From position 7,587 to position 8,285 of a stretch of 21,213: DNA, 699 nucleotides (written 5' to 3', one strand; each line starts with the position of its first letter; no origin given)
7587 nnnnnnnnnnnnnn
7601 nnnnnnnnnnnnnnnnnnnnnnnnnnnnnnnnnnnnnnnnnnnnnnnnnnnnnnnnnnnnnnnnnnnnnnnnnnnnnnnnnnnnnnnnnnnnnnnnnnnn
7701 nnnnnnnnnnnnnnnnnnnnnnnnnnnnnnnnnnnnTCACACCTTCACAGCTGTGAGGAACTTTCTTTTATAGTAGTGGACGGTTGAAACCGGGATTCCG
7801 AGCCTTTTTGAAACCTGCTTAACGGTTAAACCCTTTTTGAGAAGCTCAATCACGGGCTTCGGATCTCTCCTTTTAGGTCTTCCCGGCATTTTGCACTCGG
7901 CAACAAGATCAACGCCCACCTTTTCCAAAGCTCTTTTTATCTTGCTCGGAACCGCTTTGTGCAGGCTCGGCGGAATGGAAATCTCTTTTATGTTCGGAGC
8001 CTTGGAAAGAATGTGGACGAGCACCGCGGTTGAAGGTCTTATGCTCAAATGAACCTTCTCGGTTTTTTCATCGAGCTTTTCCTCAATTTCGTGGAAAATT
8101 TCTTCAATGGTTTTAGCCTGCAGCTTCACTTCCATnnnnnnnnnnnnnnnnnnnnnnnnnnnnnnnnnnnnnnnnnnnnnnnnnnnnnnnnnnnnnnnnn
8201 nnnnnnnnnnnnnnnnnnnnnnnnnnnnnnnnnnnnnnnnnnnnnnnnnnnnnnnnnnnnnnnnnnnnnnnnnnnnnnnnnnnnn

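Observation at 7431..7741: Gene-free 310-bp hub with three palindrome modules, iteron-like repeats and a nested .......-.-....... dyad array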

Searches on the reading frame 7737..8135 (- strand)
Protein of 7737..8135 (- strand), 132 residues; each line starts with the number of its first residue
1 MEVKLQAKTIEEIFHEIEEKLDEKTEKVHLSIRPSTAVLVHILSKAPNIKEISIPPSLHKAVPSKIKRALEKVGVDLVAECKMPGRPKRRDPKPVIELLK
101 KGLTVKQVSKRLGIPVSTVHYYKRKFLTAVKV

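Call 9: search_protein_families(library=pfam, proteins=[window:7737-8135:-], max_evalue=0.01)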
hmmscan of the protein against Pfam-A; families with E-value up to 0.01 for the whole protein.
window:7737-8135:- (132 aa): 16 families
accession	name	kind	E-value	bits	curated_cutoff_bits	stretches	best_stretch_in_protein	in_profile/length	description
PF08004.16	DUF1699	-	1.2e-10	41.6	33.4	1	19-79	13-73/130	Protein of unknown function (DUF1699)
PF13384.12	HTH_23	-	5.1e-06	26.6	24.6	1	95-126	10-41/50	Homeodomain-like domain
PF00196.25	GerE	-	8.3e-05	22.6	23.5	1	95-127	10-42/57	Bacterial regulatory proteins, luxR family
PF02796.21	HTH_7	-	9.9e-05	22.8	23.8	1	85-124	1-43/45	Helix-turn-helix domain of resolvase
PF00376.29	MerR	-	0.0001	22.5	28.2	1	104-124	1-21/38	MerR family regulatory protein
PF13411.12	MerR_1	-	0.00016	22.1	21.6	1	104-127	2-25/69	MerR HTH family regulatory protein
PF25787.1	HTH_SB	-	0.00065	19.9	43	1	95-125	15-45/53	Sleeping Beauty transposase HTH domain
PF08281.18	Sigma70_r4_2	-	0.00073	19.6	25.7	1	101-122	25-46/54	Sigma-70, region 4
PF14493.12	HTH_40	-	0.0016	19.1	27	0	96-120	6-30/89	Helix-turn-helix domain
PF09339.16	HTH_IclR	-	0.0017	18.5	22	1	101-122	17-38/52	IclR helix-turn-helix domain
PF13613.12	HTH_Tnp_4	-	0.0017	18.3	27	0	99-127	16-44/53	Helix-turn-helix of DDE superfamily endonuclease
PF13542.12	HTH_Tnp_ISL3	-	0.002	18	27.4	1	95-120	20-44/51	Helix-turn-helix domain of transposase family ISL3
PF13412.12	HTH_24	-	0.0028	17.6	21.9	1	102-122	17-37/48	Winged helix-turn-helix DNA-binding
PF13518.12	HTH_28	-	0.004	17.7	25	1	95-128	5-38/52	Helix-turn-helix domain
PF01381.28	HTH_3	-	0.0041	17.6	23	1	99-122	6-29/55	Helix-turn-helix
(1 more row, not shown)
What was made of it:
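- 7737..8135 (-): G8: a 132-aa protein with a DUF1699_N alpha/beta domain, a PGRPKRR arm and a Hin/resolvase-type 3-helix HTH. It is the prime candidate binder of the dyads. Pfam finds DUF1699 (E 1e-10), HTH_23 and HTH_7 (call 9).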

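Call 14: find_related_loci(query=window:7737-8135:-, collection=genome_contigs, flank=10000)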
Query window:7737-8135:- (132 aa) in genome_contigs; peptide patterns used: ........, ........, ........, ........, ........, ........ (x = any residue, [..] = any of these).
169 stretches matched a pattern, but none encodes a relative of the query by tblastn (E <= 1e-3).

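Call 16: find_encoding_contigs(protein=window:7737-8135:-, flank=10000, max_places=10)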
Protein window:7737-8135:- (132 aa): 1 contig read that carries it; 1 place shown.
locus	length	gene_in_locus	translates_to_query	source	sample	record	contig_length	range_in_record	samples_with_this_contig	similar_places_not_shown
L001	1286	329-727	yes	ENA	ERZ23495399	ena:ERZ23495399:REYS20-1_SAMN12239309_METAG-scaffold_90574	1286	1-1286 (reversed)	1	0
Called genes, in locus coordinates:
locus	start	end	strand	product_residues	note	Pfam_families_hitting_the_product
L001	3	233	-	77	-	?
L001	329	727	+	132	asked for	PF28505:DUF1699_N, PF13384:HTH_23 (weak)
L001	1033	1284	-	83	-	?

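Call 19: find_homologous_proteins(query=window:7737-8135:-)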
Query window:7737-8135:- (132 aa): 3 proteins with E <= 0.001 among 37 candidates.
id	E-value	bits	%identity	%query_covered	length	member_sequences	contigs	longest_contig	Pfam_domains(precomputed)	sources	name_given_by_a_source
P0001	2.4e-75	268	100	100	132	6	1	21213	PF13384.13,PF28505.1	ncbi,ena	-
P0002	2.0e-62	227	85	98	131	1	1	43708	PF13384.13,PF02796.22,PF28505.1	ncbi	-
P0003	1.9e-54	201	78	95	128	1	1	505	PF13384.13,PF02796.22,PF28505.1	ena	-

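Call 20: find_encoding_contigs(protein=P0002, flank=10000, max_places=5)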
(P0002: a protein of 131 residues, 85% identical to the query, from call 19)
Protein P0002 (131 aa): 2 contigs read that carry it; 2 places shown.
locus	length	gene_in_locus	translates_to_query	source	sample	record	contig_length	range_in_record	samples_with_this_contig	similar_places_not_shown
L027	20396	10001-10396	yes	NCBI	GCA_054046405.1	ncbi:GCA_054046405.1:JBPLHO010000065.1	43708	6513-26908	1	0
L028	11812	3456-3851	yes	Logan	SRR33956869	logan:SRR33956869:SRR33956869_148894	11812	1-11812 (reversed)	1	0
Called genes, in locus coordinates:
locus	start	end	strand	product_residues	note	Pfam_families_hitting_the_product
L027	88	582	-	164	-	PF13274:SocA_Panacea (weak)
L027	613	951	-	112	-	-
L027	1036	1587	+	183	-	-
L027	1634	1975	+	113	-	-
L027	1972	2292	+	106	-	-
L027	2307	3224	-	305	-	-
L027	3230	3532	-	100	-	-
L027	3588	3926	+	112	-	-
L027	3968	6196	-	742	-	PF02463:SMC_N, PF13175:AAA_15, PF13476:AAA_23 (weak), PF13304:AAA_21 (weak)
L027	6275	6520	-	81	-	-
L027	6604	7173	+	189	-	-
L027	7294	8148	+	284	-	PF01507:PAPS_reduct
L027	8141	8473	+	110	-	-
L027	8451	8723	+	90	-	-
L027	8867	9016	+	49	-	-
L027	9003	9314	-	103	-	-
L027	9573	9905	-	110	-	-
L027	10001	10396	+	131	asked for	PF28505:DUF1699_N, PF02796:HTH_7 (weak), PF13384:HTH_23 (weak)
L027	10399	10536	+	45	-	-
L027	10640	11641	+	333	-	-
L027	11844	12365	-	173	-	-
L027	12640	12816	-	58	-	-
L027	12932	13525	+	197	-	-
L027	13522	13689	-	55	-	-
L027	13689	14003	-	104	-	-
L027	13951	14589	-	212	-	PF03692:CxxCxxCC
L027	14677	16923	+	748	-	-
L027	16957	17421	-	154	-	-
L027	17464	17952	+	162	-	-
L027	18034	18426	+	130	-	-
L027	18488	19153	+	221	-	PF08271:Zn_Ribbon_TF, PF13248:Zn_ribbon_3 (weak), PF00382:TFIIB (weak)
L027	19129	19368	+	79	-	-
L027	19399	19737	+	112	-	-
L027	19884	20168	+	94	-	-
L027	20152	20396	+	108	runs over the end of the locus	-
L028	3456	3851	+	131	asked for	PF28505:DUF1699_N, PF02796:HTH_7 (weak), PF13384:HTH_23 (weak)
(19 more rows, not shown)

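Call 21: find_encoding_contigs(protein=P0003, flank=10000, max_places=5)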
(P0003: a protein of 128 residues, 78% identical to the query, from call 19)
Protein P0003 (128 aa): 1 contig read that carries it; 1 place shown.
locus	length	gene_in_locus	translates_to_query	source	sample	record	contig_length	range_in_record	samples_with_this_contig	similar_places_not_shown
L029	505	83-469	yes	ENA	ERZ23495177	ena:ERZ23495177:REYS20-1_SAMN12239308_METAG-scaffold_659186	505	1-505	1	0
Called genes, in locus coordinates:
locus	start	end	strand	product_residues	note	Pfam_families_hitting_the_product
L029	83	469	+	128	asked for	PF28505:DUF1699_N, PF02796:HTH_7 (weak), PF13384:HTH_23 (faint)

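Call 35: search_protein_families(library=phrogs, proteins=[window:7737-8135:-], max_evalue=0.01)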
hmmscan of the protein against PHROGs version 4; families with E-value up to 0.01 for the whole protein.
window:7737-8135:- (132 aa): 8 families
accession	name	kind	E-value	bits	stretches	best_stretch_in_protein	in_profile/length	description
phrog_3855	-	DNA, RNA and nucleotide metabolism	1.5e-05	26.4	1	78-126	55-103/115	HTH DNA binding protein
phrog_8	-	transcription regulation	0.0024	18.3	1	97-125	83-112/346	transcriptional regulator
phrog_664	-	DNA, RNA and nucleotide metabolism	0.0039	18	0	96-122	94-120/210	DNA binding protein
phrog_125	-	DNA, RNA and nucleotide metabolism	0.0055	17.3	0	79-125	152-202/254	DNA invertase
phrog_13787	-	unknown function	0.0059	17.8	0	93-131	127-165/172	-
phrog_351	-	transcription regulation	0.0082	15.7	1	67-125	737-786/928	RNA polymerase sigma factor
phrog_8794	-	transcription regulation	0.0094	17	0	93-125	11-44/159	sigma factor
phrog_7067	-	head and packaging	0.01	17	0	96-122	25-51/56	terminase small subunit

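Call 42: search_dna_similar(query=window:7737-8135:-, collection=phages, mode=protein, max_evalue=0.01, max_rows=8)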
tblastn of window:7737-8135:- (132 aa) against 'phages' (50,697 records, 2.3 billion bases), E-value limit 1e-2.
No match.

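Call 48: search_solved_structures(query=window:7737-8135:-, max_evalue=1)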
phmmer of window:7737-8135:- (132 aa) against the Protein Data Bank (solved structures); distinct sequences matched with E-value up to 1: 9.
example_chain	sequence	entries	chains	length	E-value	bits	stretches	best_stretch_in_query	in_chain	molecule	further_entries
2lvs_A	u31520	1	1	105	7.5e-05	26.3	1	93-125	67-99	Putative uncharacterized protein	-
8vd6_A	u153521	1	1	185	0.0011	22.4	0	93-119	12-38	CAP REPEAT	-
5im5_K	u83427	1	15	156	0.029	17.9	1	35-91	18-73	Designed Riboflavin synthase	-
2zhg_A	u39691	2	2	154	0.052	17.1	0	99-127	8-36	Redox-sensitive transcriptional activator soxR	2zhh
6urs_A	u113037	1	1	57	0.14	15.7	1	93-126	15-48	Sleeping Beauty transposase PAI subdomain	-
4y7j_A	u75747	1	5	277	0.33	14.5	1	16-89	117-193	Large conductance mechanosensitive channel protein,Riboflavin synthase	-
2b98_A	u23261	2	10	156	0.34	14.5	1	41-91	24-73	Riboflavin synthase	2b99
2m8e_A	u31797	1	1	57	0.4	14.2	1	93-126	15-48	SLEEPING BEAUTY TRANSPOSASE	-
4y7k_A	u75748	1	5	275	0.43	14.1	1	36-89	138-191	Large conductance mechanosensitive channel protein,Riboflavin synthase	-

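Call 75: predict_structure(alignment_id=A3)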
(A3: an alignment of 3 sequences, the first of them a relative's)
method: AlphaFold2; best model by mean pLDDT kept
length: 132 residues; sequences in the alignment: 3
mean_pLDDT: 81.0   pTM: 0.51
mean pLDDT of the five models: 81.0, 79.6, 75.6, 75.4, 72.7
residues with pLDDT >= 90: 6; 70-90: 110; 50-70: 8; < 50: 8
segments of 3 or more residues with pLDDT < 50: 82-86
pLDDT, mean of each block of 10 residues (from residue 1): 80 87 86 83 87 84 84 83 51 85 90 87 74 36
secondary structure, 60 per line:
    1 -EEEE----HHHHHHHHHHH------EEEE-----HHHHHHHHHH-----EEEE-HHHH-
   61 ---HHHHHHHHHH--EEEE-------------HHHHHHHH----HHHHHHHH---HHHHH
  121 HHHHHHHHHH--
elements in order: E2-5 H10-20 E27-30 H36-45 E51-54 H56-59 H64-73 E76-79 H93-100 H105-112 H116-130
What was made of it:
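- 7737..8135 (-): The AF2 model has pLDDT 81 (call 75).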

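Call 81: search_protein_representatives(protein=window:7737-8135:-)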
Query: 132 residues. Proteins with E-value up to 0.001 (for the whole library): 194; up to 1e-10: 26; up to 1e-30: 1. The best 150 are listed.
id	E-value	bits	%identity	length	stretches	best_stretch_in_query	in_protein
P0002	6.4e-63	226.6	85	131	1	1-129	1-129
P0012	3.5e-24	101.6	34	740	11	13-119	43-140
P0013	5.9e-22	94.4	45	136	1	5-125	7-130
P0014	6.2e-19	84.7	38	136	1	1-122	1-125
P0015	1.3e-18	83.7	30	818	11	77-125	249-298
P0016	5.6e-18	81.6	41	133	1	1-125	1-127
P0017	3.1e-17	79.2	39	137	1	17-127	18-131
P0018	1.0e-15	74.3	39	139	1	9-125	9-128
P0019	1.8e-15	73.5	31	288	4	15-125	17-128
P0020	8.3e-15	71.3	36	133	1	4-121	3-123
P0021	3.6e-14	69.3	37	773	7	86-126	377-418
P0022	9.5e-14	67.9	36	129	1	4-124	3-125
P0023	1.3e-13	67.5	37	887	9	93-119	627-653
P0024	2.2e-13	66.8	34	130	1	7-125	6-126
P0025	1.2e-12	64.4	40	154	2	26-124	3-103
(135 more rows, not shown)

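Call 82: find_encoding_contigs(protein=P0013, flank=3000, max_places=3)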
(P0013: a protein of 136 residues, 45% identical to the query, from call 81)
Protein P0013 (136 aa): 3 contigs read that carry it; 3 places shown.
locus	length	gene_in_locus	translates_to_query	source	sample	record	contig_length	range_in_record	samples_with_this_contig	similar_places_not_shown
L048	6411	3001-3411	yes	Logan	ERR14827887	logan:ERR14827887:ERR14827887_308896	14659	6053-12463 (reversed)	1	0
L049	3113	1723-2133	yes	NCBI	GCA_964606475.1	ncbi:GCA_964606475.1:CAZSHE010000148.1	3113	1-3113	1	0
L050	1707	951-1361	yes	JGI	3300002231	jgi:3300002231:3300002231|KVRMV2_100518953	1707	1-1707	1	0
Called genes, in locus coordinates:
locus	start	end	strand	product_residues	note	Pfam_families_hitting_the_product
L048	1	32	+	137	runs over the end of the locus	PF10107:Endonuc_Holl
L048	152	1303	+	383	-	PF03599:CdhD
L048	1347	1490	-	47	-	-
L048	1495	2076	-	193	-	PF17032:Zn_ribbon_15 (faint), PF13248:Zn_ribbon_3 (faint), PF18912:DZR_2 (faint), PF12773:DZR, PF13240:Zn_Ribbon_1 (weak)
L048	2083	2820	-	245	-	-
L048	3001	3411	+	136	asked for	PF28505:DUF1699_N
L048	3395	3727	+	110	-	-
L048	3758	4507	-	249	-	PF02006:PPS_PS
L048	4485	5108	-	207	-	PF04367:DUF502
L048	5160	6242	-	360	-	PF01264:Chorismate_synt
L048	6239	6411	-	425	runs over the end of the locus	PF00275:EPSP_synthase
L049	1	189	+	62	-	?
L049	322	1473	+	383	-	PF03599:CdhD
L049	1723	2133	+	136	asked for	PF28505:DUF1699_N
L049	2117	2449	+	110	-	-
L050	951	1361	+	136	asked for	PF28505:DUF1699_N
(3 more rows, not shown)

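Call 84: find_related_loci(query=A3, collection=viral_contigs, flank=4000)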
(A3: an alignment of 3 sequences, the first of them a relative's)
Query A3 (132 aa) in viral_contigs; peptide patterns used: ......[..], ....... (x = any residue, [..] = any of these).
223 stretches matched a pattern, but none encodes a relative of the query by tblastn (E <= 1e-3).
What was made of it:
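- Tried and rejected: Scans for relatives of G8 in genome_contigs (call 14) and viral_contigs (call 84): none.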

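Call 90: search_protein_families(library=pfam, proteins=[L027:10640-11641:+], max_evalue=0.01)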
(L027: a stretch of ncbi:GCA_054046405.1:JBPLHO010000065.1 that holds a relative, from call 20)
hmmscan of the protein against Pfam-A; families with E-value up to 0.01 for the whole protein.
L027:10640-11641:+ (333 aa): 0 families

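Call 92: find_encoding_contigs(protein=P0016, flank=3000, max_places=3)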
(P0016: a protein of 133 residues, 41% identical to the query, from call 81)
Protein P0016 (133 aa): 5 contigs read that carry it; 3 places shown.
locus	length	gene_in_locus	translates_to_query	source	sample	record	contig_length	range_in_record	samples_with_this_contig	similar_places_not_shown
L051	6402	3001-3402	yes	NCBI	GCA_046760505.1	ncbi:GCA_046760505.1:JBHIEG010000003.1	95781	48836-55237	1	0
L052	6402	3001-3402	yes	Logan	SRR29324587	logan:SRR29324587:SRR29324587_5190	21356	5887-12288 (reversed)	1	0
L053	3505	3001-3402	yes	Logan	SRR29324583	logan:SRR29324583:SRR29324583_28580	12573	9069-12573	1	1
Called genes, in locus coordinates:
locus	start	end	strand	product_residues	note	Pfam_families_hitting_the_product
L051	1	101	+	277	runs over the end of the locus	PF25133:TYW2_N_2, PF02475:TRM5-TYW2_MTfase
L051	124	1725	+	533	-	PF04326:SLFN_AlbA_2 (weak), PF00009:GTP_EFTU, PF03144:GTP_EFTU_D2, PF03143:GTP_EFTU_D3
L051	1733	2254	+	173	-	PF04068:Fer4_RLI, PF04034:Ribo_biogen_C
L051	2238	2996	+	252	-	PF00290:Trp_syntA (faint), PF01884:PcrB, PF00977:His_biosynth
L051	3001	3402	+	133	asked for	PF28505:DUF1699_N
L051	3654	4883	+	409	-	-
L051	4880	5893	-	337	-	PF00752:XPG_N, PF00867:XPG_I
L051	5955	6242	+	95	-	-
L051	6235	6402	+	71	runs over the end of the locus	-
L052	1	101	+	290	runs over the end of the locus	PF25133:TYW2_N_2, PF02475:TRM5-TYW2_MTfase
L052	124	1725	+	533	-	PF04326:SLFN_AlbA_2 (weak), PF00009:GTP_EFTU, PF03144:GTP_EFTU_D2, PF03143:GTP_EFTU_D3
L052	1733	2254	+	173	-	PF04068:Fer4_RLI, PF04034:Ribo_biogen_C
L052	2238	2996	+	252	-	PF00290:Trp_syntA (faint), PF01884:PcrB, PF00977:His_biosynth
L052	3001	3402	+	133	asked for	PF28505:DUF1699_N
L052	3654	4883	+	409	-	-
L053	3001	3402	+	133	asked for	PF28505:DUF1699_N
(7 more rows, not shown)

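Call 93: find_encoding_contigs(protein=P0014, flank=3000, max_places=3)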
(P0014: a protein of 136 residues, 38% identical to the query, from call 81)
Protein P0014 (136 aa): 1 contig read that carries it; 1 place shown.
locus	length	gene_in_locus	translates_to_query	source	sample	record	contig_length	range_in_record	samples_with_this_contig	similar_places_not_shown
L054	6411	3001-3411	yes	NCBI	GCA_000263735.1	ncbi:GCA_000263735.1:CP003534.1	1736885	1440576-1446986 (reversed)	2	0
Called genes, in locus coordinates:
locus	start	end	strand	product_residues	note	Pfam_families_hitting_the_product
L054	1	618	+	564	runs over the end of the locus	PF02518:HATPase_c, PF13589:HATPase_c_3, PF09239:Topo-VIb_trans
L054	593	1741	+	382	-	PF04406:TP6A_N, PF20768:Topo_VI_alpha (weak), PF21180:TOP6A-Spo11_Toprim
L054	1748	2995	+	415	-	PF04409:DUF530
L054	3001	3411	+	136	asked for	PF28505:DUF1699_N, PF02796:HTH_7 (faint)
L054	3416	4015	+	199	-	-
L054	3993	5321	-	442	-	PF01523:PmbA_TldD_1st, PF19290:PmbA_TldD_2nd, PF19289:PmbA_TldD_3rd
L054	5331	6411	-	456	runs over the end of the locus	PF01523:PmbA_TldD_1st, PF19290:PmbA_TldD_2nd, PF19289:PmbA_TldD_3rd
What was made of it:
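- G8's relatives (DUF1699) are ordinary chromosomal genes in operons with housekeeping genes (calls 82, 92, 93). DUF1699 relatives are chromosomal (calls 82, 92, 93).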
